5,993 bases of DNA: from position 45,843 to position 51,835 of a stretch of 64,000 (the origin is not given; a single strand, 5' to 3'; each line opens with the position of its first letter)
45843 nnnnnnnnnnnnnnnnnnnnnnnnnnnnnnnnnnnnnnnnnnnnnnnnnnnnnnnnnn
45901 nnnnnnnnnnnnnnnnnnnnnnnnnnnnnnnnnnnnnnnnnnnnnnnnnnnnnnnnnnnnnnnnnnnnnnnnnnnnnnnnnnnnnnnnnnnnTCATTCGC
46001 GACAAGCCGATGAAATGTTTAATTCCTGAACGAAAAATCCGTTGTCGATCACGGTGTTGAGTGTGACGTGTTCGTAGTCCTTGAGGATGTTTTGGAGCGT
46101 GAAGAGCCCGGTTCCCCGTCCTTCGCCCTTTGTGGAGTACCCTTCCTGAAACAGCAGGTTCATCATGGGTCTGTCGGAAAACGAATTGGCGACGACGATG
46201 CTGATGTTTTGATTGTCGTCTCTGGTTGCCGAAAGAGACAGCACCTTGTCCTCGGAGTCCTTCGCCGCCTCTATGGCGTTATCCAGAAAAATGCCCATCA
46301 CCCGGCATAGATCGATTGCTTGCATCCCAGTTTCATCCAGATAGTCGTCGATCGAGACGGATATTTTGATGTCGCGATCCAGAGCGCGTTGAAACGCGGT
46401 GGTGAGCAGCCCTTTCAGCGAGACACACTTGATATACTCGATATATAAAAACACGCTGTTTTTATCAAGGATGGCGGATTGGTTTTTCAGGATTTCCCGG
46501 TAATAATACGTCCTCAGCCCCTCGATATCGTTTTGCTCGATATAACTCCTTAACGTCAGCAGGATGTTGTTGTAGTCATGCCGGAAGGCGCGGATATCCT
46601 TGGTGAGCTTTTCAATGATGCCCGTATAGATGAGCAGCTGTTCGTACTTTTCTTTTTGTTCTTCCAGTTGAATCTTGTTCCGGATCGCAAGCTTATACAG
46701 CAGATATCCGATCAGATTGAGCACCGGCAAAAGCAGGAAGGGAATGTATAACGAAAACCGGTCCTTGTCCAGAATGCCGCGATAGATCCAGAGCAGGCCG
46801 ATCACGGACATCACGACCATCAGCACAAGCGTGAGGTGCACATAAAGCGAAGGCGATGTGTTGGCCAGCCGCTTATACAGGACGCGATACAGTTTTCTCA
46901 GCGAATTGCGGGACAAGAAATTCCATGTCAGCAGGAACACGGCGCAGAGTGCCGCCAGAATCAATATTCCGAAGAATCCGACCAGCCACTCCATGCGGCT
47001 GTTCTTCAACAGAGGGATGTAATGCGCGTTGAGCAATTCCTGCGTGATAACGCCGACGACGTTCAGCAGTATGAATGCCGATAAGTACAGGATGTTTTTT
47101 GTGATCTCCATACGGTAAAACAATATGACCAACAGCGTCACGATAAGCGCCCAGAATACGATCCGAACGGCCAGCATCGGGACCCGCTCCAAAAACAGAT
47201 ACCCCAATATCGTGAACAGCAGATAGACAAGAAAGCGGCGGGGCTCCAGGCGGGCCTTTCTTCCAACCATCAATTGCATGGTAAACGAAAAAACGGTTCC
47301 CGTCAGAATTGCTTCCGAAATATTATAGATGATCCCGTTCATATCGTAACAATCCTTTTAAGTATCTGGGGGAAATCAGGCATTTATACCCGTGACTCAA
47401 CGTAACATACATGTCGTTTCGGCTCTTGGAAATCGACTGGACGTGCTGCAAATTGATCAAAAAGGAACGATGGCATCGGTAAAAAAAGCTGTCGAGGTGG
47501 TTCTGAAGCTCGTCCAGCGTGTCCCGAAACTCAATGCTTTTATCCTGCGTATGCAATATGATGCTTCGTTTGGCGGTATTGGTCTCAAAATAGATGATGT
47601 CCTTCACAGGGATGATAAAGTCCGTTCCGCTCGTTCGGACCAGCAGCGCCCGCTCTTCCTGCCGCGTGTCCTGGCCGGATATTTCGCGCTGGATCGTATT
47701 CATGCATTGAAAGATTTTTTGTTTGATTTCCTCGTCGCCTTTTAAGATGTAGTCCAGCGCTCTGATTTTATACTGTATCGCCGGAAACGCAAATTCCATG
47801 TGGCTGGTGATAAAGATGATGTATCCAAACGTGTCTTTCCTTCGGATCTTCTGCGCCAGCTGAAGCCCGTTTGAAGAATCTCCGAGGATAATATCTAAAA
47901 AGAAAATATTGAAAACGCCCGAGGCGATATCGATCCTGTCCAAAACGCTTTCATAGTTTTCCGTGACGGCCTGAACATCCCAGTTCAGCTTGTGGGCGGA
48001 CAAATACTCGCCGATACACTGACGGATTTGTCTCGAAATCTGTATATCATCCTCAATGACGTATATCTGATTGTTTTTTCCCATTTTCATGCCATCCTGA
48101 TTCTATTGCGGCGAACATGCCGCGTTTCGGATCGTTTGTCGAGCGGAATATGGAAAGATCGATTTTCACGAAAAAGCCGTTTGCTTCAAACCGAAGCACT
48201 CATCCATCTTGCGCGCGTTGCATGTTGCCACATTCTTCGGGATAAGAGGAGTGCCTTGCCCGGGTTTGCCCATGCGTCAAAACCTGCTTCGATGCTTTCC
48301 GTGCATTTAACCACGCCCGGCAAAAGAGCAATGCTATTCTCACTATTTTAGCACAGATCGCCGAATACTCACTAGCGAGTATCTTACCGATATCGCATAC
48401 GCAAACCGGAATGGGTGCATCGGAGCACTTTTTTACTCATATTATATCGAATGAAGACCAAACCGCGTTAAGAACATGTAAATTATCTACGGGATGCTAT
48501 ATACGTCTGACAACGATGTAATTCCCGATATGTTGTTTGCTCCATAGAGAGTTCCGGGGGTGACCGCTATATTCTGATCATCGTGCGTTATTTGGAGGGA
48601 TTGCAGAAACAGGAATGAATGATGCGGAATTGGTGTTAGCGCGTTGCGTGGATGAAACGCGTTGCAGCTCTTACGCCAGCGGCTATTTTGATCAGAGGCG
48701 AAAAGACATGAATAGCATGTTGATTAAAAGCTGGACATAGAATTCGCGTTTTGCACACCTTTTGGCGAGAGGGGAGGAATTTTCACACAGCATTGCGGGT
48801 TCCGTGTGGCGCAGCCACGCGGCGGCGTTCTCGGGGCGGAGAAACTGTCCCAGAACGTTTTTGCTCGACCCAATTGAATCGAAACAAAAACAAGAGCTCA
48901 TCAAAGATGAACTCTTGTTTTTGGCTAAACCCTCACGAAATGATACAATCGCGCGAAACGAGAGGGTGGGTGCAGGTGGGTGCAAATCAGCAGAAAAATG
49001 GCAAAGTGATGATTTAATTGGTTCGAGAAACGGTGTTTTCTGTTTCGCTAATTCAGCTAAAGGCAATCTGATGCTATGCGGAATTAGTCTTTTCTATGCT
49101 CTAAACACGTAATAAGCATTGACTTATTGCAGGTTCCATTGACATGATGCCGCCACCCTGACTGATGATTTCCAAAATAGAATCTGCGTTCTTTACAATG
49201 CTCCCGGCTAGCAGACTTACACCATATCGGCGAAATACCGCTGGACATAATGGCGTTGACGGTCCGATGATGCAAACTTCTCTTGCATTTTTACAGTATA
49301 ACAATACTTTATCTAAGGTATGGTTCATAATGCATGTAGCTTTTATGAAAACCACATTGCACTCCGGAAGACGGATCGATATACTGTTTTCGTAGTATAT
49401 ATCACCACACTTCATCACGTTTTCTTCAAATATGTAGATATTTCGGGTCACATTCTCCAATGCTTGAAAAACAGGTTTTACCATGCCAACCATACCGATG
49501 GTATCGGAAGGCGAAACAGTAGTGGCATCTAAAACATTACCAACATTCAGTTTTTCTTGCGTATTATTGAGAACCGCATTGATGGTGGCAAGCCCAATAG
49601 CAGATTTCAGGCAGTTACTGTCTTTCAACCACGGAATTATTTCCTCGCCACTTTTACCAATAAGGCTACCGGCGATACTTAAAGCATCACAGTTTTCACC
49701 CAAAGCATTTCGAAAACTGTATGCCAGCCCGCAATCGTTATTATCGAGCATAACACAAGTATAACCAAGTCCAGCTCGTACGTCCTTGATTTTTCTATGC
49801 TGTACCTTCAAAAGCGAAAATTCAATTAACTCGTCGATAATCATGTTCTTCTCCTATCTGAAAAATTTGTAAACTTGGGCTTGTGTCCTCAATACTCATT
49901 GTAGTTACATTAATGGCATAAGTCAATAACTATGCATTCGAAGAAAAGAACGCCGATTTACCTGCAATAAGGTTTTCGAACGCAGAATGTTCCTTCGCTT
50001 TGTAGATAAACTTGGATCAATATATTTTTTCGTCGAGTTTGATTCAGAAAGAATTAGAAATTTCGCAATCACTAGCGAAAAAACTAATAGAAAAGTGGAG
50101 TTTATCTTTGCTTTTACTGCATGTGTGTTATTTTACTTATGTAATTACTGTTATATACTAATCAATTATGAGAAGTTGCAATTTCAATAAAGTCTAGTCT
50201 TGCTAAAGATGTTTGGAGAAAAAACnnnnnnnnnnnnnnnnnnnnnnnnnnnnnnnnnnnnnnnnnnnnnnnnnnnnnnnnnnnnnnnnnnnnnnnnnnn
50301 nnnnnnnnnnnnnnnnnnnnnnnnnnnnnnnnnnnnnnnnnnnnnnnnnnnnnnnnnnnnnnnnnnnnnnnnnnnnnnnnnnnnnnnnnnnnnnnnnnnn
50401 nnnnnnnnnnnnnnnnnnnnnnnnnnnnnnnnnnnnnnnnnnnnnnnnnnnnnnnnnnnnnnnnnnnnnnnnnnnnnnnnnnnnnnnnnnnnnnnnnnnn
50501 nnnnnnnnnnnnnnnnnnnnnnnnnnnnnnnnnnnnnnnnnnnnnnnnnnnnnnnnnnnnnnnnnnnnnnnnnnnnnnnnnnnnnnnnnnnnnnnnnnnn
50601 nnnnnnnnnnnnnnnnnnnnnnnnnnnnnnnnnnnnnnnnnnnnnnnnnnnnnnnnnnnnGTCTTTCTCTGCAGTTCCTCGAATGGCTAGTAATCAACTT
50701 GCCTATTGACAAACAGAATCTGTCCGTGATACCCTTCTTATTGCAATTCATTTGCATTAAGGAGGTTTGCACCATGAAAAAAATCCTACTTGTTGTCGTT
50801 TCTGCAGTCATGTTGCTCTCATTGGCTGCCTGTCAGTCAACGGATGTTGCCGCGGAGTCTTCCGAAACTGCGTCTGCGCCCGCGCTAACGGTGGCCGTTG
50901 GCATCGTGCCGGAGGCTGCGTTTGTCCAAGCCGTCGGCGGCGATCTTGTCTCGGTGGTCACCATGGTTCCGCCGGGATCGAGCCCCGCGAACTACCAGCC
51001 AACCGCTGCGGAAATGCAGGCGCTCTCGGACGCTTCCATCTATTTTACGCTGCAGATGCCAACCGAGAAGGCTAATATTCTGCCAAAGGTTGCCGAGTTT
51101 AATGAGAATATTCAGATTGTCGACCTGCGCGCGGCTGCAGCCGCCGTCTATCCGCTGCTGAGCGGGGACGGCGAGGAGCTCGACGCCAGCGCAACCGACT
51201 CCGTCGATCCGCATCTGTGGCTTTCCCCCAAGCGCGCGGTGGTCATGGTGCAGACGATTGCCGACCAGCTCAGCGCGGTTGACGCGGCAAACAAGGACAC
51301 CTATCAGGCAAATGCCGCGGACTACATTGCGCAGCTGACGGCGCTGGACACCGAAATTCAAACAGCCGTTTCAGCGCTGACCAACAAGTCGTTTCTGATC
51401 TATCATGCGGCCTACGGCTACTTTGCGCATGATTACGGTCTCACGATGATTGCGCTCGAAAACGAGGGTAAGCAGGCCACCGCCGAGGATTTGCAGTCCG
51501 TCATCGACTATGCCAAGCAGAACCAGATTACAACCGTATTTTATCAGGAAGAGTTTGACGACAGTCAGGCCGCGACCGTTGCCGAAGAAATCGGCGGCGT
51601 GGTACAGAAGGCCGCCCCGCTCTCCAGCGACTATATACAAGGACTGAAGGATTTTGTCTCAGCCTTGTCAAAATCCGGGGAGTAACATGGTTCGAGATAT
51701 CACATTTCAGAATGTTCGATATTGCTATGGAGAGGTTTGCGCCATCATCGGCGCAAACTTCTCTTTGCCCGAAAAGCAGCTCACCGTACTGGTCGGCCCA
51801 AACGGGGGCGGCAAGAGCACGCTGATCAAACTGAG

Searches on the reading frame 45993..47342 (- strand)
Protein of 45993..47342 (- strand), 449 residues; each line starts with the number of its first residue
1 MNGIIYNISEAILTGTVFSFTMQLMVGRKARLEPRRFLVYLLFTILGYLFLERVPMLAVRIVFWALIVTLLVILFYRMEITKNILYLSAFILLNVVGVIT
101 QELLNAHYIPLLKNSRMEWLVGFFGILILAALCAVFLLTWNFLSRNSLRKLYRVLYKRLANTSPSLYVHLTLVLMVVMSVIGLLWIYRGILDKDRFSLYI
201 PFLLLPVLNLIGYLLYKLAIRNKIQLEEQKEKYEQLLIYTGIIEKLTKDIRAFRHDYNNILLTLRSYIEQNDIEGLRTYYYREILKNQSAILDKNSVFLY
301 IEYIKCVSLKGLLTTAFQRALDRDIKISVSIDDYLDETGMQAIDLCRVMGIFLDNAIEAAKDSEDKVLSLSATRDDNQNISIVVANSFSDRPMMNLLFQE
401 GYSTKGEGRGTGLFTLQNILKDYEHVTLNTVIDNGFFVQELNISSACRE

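Call 8: search_protein_families(library=pfam, proteins=[window:45993-47342:-], max_evalue=0.01)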
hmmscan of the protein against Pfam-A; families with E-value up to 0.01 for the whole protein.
window:45993-47342:- (449 aa): 2 families
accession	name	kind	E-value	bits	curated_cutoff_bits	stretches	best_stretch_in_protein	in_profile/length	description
PF14501.12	HATPase_c_5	-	3.1e-17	62.8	22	1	340-443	1-101/102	GHKL domain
PF02518.31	HATPase_c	-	2.7e-05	25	26.4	1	342-428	3-93/111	Histidine kinase-, DNA gyrase B-, and HSP90-like ATPase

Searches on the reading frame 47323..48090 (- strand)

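Call 27: search_protein_families(library=pfam, proteins=[window:47323-48090:-], max_evalue=0.01)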
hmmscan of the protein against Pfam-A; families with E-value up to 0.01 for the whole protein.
window:47323-48090:- (255 aa): 2 families
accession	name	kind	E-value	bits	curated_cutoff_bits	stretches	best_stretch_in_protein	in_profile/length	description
PF04397.21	LytTR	-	5.4e-24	84.7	22.6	1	158-247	4-93/98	LytTr DNA-binding domain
PF00072.30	Response_reg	-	9.9e-09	35.8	30.2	1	9-122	1-106/111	Response regulator receiver domain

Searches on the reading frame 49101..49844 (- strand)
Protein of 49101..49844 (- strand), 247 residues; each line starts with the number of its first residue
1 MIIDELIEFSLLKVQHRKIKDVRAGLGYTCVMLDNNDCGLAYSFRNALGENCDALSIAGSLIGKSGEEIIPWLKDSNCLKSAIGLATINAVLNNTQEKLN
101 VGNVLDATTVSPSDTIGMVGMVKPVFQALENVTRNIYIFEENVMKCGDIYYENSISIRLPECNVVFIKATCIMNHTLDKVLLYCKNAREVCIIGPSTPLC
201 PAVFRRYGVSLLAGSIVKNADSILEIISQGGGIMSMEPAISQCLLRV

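Call 27: search_protein_families(library=pfam, proteins=[window:49101-49844:-], max_evalue=0.01)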
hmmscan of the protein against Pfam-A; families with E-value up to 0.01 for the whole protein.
window:49101-49844:- (247 aa): 2 families
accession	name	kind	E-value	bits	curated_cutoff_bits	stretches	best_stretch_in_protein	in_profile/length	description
PF04016.18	DUF364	-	8.9e-36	123.2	23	1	103-242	1-143/147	Putative heavy-metal chelation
PF13938.11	DUF4213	-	2.6e-19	69.7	23.5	1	14-92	8-75/75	Putative heavy-metal chelation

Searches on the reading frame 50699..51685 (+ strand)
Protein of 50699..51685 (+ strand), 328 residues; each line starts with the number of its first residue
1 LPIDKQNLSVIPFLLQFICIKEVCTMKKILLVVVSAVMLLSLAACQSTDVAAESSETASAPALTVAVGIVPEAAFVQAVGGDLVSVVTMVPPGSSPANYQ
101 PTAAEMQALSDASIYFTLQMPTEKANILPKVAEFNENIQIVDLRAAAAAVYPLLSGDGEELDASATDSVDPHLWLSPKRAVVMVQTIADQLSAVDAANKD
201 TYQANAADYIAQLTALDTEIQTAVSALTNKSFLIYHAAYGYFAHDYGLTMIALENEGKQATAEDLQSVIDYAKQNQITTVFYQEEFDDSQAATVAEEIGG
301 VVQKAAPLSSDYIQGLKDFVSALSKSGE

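Call 27: search_protein_families(library=pfam, proteins=[window:50699-51685:+], max_evalue=0.01)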
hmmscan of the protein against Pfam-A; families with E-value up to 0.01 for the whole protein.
window:50699-51685:+ (328 aa): 1 family
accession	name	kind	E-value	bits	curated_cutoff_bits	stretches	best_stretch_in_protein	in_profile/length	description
PF01297.22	ZnuA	-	1e-60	205.9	29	1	65-324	1-261/263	Zinc-uptake complex component A periplasmic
